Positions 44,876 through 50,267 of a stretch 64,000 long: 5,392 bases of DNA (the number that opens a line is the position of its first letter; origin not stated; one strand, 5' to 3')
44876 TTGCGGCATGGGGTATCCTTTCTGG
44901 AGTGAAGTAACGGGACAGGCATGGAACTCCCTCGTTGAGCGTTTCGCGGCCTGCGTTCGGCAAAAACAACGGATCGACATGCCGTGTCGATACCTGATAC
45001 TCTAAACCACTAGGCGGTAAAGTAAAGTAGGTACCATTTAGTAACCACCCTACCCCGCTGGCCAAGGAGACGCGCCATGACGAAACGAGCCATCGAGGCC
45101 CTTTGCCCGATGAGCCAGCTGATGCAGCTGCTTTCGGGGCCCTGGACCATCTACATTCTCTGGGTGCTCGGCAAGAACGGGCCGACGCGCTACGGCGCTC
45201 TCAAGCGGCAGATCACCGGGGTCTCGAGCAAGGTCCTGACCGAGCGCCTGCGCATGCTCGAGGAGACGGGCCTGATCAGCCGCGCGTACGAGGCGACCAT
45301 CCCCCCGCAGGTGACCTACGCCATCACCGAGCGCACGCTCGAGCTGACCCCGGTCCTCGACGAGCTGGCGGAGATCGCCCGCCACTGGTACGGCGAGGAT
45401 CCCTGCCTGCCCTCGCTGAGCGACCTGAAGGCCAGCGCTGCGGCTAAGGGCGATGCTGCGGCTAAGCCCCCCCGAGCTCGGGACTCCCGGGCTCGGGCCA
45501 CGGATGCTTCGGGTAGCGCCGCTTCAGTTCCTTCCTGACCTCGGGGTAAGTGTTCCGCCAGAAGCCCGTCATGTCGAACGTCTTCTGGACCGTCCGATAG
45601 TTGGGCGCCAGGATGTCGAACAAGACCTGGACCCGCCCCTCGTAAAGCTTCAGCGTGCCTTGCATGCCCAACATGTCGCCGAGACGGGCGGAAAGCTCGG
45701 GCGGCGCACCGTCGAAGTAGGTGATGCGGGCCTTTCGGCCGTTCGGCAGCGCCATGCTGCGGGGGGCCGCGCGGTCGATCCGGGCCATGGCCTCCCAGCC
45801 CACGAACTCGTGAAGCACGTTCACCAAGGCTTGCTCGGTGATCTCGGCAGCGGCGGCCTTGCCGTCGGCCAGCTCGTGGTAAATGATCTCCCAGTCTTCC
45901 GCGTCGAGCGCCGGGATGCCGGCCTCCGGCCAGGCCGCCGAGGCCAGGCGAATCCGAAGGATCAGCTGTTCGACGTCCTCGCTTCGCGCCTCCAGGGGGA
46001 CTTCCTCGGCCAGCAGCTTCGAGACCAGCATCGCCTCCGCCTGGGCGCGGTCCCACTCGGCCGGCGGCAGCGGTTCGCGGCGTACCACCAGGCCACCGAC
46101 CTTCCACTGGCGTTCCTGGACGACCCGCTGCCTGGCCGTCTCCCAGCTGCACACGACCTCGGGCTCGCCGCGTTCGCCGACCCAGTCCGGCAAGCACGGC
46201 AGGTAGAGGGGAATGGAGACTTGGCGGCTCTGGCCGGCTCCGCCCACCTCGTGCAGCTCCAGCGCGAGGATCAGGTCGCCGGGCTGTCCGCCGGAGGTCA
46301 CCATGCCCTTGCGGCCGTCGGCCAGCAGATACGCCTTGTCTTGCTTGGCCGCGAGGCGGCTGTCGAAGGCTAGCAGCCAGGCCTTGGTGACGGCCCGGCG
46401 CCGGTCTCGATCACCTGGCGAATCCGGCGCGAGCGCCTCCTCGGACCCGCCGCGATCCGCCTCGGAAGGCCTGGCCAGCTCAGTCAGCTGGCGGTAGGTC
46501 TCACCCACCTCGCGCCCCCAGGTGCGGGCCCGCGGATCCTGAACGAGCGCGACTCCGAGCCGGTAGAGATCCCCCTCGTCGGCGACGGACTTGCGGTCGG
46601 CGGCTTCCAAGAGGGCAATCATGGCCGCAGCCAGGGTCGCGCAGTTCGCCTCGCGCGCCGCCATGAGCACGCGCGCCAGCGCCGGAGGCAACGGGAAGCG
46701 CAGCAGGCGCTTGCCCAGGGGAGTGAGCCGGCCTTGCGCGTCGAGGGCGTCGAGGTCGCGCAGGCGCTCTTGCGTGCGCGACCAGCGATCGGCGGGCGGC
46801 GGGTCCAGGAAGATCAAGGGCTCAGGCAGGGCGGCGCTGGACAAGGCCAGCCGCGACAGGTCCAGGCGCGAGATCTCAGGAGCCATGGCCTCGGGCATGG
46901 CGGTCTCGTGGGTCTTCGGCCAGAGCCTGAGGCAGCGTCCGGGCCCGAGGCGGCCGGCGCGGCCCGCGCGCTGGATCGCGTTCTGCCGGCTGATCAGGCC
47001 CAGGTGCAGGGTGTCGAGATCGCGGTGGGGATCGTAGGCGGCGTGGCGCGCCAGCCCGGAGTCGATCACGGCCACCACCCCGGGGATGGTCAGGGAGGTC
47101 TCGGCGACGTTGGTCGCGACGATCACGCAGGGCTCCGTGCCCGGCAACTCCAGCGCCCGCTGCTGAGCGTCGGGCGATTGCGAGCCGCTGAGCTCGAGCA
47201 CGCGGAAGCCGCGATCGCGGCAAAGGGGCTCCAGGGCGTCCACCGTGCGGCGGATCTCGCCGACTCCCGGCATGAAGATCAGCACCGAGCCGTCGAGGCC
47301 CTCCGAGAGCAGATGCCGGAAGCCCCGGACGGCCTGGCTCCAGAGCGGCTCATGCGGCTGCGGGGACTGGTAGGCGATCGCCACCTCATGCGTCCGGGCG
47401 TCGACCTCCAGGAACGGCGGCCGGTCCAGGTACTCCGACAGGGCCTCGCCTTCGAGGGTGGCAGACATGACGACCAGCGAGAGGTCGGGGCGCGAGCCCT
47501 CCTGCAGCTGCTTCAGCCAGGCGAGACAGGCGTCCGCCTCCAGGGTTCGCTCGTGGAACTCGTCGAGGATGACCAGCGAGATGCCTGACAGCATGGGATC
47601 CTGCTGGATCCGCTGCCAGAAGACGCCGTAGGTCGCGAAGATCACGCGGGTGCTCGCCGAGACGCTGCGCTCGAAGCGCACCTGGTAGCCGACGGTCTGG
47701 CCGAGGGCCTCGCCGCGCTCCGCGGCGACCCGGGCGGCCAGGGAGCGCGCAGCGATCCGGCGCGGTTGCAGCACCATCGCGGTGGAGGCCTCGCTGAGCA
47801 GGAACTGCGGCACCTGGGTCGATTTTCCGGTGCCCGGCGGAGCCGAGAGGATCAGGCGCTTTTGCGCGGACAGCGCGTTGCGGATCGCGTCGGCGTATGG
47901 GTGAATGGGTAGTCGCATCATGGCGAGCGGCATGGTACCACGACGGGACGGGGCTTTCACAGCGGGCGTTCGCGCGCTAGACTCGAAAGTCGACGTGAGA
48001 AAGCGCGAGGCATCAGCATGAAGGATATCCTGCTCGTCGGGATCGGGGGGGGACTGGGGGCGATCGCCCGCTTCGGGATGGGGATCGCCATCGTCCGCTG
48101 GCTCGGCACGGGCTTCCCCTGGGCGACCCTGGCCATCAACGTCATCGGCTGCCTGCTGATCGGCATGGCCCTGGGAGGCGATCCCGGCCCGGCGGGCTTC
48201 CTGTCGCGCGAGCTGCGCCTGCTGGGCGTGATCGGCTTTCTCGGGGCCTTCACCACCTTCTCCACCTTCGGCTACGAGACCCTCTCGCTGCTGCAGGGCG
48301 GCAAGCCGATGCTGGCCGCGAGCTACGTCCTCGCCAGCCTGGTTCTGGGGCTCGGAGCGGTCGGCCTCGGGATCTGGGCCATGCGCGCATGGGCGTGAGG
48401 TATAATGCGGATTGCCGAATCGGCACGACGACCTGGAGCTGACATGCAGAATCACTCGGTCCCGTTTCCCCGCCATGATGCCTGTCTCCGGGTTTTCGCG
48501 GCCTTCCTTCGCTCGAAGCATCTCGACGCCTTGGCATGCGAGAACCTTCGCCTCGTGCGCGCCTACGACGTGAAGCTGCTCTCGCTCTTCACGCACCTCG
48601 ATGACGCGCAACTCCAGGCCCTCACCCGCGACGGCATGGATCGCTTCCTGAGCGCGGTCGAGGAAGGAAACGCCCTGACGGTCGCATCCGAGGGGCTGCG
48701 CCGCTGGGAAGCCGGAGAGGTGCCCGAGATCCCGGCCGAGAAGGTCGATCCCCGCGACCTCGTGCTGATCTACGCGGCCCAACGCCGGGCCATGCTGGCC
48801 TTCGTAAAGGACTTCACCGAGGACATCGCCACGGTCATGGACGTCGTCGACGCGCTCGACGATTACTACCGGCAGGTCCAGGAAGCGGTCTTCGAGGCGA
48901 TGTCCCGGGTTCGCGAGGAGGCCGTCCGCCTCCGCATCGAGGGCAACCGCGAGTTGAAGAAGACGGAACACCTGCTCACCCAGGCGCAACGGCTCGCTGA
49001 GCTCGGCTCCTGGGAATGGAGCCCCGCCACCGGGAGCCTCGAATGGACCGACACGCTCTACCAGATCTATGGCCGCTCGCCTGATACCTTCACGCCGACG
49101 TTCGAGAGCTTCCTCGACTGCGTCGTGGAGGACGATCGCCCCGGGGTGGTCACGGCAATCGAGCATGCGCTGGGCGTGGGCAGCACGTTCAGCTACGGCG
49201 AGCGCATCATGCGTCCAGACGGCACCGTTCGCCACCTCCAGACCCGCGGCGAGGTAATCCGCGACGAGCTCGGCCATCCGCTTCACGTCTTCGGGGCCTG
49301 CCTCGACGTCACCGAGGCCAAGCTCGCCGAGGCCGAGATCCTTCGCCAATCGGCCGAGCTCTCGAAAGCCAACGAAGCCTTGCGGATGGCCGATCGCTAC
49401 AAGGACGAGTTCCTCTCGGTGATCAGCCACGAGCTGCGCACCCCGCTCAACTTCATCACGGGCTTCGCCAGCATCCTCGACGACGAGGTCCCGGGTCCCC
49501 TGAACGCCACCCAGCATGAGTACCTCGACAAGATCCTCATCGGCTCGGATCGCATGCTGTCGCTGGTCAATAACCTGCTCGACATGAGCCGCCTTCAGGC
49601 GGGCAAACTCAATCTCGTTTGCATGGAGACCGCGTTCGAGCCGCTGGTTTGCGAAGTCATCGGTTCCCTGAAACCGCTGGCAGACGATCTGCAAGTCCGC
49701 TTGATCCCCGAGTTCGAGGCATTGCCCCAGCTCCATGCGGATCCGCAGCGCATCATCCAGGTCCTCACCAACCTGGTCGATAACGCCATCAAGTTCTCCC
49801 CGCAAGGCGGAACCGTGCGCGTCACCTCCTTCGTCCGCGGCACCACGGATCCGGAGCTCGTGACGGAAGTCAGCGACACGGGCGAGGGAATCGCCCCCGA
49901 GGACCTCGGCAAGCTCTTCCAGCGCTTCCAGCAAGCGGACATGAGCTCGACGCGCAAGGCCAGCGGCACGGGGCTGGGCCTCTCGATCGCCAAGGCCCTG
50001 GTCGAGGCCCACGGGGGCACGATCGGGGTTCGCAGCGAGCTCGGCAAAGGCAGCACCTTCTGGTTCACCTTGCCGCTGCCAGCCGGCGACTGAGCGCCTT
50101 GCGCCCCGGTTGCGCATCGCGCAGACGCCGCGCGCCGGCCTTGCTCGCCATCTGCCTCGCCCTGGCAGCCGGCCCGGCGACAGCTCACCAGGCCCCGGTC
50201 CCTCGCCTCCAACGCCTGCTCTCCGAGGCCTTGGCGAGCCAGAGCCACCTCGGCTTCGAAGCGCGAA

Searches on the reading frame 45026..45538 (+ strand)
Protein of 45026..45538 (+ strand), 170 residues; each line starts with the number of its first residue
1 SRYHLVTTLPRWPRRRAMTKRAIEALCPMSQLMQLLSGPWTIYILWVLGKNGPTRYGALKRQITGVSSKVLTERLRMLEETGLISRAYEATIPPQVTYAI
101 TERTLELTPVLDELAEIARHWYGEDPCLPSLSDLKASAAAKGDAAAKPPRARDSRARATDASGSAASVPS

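Call 69: search_protein_families(library=pfam, proteins=[window:45026-45538:+], max_evalue=0.001)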
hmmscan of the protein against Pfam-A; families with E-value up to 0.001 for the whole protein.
window:45026-45538:+ (170 aa): 1 family
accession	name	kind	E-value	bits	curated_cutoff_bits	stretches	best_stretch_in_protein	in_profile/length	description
PF01638.23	HxlR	-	2.7e-21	75.7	20.8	1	35-123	1-88/91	HxlR-like helix-turn-helix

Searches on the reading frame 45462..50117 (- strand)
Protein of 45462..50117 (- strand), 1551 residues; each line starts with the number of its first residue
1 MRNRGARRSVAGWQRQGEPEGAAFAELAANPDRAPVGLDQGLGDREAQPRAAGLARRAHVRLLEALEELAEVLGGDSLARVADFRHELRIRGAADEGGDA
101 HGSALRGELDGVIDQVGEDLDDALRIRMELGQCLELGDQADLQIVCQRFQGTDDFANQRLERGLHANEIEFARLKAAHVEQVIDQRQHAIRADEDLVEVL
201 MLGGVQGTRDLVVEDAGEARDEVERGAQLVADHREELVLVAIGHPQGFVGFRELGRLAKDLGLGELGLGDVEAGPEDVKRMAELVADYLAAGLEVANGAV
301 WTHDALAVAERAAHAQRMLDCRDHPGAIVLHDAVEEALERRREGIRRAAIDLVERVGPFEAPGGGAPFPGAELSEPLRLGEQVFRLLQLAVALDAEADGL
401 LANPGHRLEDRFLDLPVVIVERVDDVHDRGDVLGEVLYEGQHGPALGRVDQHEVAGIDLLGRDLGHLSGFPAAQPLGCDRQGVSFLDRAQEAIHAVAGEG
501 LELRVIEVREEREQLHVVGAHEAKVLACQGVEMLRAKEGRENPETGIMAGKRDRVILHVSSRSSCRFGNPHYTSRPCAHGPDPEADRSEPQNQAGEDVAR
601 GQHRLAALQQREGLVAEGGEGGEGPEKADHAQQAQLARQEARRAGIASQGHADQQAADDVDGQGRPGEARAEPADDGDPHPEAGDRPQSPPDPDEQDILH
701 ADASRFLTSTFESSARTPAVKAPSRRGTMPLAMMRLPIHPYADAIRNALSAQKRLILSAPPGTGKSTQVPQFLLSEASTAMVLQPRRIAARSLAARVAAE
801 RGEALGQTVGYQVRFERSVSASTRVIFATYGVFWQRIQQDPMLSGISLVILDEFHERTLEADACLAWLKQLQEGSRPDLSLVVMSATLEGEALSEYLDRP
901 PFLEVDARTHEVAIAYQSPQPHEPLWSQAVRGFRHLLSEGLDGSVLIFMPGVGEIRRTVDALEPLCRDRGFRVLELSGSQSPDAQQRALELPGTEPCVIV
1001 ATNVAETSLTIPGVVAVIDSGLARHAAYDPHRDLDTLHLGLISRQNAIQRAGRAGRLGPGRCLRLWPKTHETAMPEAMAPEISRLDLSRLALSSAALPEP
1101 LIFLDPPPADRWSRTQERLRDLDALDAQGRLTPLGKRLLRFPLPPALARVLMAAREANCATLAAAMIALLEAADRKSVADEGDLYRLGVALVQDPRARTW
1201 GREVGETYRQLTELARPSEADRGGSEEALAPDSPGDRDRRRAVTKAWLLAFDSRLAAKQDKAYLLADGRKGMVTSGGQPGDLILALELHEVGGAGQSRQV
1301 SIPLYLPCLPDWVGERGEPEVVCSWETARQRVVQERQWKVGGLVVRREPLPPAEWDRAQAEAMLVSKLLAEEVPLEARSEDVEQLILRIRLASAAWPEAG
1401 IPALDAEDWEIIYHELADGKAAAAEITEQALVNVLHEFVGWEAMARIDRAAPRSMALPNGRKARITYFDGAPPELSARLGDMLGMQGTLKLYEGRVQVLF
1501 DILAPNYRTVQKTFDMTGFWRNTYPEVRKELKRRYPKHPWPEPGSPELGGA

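Call 44: search_protein_families(library=pfam, proteins=[window:45462-50117:-], max_evalue=0.0001)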
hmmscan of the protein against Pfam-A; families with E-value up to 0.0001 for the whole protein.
window:45462-50117:- (1551 aa): 4 families
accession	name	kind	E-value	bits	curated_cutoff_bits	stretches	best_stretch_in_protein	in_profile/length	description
PF08482.15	HrpB_C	-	1.4e-35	122.9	25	1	1418-1542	7-131/133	ATP-dependent helicase C-terminal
PF00271.37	Helicase_C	-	9.3e-13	48.8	23.5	1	934-1058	7-110/110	Helicase conserved C-terminal domain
PF00270.35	DEAD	-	6.2e-10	39.5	26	1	743-892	6-163/167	DEAD/DEAH box helicase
PF04408.29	HA2_N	-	1.5e-07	31.8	21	1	1117-1143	3-29/29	Helicase associated domain (HA2), winged-helix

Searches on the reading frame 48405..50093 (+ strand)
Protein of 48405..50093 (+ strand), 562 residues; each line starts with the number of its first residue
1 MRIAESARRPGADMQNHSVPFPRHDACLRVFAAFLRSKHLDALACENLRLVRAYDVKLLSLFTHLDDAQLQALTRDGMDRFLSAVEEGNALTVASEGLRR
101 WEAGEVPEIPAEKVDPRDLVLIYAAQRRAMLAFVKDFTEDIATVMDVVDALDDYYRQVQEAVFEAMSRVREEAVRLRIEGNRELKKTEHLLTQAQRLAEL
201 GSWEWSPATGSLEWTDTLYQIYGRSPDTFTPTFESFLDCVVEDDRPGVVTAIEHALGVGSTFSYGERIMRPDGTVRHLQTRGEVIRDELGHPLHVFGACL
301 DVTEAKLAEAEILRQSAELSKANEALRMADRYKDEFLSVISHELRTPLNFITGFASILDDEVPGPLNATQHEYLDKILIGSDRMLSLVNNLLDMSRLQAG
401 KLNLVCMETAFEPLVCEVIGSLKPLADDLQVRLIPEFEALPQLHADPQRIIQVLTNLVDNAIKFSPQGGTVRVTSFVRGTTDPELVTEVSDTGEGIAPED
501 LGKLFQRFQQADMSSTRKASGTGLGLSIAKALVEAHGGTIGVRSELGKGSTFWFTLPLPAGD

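Call 44: search_protein_families(library=pfam, proteins=[window:48405-50093:+], max_evalue=0.0001)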
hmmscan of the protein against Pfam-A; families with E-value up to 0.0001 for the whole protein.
window:48405-50093:+ (562 aa): 3 families
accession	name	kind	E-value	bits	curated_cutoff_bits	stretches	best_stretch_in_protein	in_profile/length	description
PF02518.31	HATPase_c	-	1.2e-32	113.1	26.4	1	446-559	2-110/111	Histidine kinase-, DNA gyrase B-, and HSP90-like ATPase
PF00512.31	HisKA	-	6.3e-22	77.8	26.9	1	333-400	2-66/66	His Kinase A (phospho-acceptor) domain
PF08447.18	PAS_3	-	6.4e-17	62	25.6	1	212-297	2-87/89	PAS fold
